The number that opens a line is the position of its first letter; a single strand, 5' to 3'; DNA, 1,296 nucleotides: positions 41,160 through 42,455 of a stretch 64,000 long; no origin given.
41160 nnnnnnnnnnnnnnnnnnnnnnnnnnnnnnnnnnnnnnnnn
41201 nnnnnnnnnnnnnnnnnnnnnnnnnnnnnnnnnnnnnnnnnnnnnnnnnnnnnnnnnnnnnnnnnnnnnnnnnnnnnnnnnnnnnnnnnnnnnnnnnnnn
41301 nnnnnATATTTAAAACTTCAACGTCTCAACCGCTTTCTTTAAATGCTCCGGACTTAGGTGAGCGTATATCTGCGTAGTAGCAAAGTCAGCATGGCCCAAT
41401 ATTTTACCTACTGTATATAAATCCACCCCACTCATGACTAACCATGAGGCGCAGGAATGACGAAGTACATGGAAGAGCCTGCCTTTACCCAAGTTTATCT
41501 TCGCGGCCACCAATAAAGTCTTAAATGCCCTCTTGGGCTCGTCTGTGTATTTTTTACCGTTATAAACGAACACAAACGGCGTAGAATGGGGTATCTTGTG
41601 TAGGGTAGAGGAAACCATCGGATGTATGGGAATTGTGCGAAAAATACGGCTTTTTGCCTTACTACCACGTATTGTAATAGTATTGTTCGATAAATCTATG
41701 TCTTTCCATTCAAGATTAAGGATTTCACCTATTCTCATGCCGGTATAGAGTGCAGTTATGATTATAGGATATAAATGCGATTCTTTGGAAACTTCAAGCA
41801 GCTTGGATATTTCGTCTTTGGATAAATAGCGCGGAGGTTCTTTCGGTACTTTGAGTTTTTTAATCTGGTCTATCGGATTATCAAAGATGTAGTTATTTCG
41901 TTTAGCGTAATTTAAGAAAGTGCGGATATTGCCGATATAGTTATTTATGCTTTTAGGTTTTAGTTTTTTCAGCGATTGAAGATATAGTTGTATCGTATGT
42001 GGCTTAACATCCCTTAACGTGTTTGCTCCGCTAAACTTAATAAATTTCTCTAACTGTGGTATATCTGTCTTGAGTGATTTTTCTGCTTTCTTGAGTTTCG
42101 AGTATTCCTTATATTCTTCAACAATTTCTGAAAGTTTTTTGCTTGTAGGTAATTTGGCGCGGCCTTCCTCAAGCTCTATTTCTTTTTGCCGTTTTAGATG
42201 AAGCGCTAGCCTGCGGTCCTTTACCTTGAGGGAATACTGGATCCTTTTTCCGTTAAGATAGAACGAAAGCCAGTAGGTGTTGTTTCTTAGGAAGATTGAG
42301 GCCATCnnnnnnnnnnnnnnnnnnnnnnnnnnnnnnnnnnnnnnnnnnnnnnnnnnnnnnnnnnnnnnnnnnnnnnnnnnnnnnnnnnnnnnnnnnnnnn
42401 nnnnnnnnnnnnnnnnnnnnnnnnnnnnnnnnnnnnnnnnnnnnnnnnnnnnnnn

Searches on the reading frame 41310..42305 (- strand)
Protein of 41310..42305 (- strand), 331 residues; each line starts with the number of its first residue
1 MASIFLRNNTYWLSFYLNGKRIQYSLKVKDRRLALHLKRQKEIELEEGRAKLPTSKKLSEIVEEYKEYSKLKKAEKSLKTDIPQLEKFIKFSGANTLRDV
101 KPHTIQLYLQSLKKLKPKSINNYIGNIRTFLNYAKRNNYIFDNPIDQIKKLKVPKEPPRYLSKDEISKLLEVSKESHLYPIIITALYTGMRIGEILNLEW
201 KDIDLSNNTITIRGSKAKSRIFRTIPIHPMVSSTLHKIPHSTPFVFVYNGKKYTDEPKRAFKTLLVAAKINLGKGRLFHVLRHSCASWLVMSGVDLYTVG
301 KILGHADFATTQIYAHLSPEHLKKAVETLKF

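Call 21: search_protein_families(library=pfam, proteins=[window:41310-42305:-], max_evalue=0.001)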
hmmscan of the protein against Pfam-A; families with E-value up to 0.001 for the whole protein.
window:41310-42305:- (331 aa): 4 families
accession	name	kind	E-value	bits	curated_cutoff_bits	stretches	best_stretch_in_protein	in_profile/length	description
PF00589.27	Phage_integrase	-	1.3e-30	106.9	27.1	1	160-320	2-171/172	Phage integrase family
PF13102.12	Phage_int_SAM_5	-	4.1e-06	27.5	22.3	1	58-146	2-94/98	Phage integrase SAM-like domain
PF13495.12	Phage_int_SAM_4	-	5.9e-05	23.8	27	1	62-135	5-79/85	Phage integrase, N-terminal SAM-like domain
PF02899.23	Phage_int_SAM_1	-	9.7e-05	23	22.3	1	63-137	2-82/83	Phage integrase, N-terminal SAM-like domain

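Call 35: search_protein_families(library=phrogs, proteins=[window:41310-42305:-], max_evalue=0.0001)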
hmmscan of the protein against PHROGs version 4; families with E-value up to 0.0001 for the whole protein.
window:41310-42305:- (331 aa): 10 families
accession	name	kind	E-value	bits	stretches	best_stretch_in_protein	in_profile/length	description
phrog_1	-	integration and excision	1.8e-71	243.2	1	7-329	120-447/611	integrase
phrog_216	-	integration and excision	2.2e-43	149.5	1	117-331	12-238/301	integrase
phrog_7685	-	integration and excision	8.4e-12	46.1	1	221-330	127-236/240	integrase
phrog_7269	-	integration and excision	2.1e-11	44.6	1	254-328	6-80/89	integrase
phrog_35951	-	unknown function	1.4e-08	36.1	1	259-324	7-69/97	-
phrog_5127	-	integration and excision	1.6e-08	35.4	1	52-211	86-250/355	integrase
phrog_5830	-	integration and excision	2.6e-07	31.2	1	101-230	46-181/318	integrase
phrog_37709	-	unknown function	2.2e-05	25.4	1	123-208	24-107/116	-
phrog_9176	-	unknown function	5.9e-05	24.4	0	3-119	2-117/139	-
phrog_10426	-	integration and excision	8.2e-05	23.5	0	3-116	2-114/193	integrase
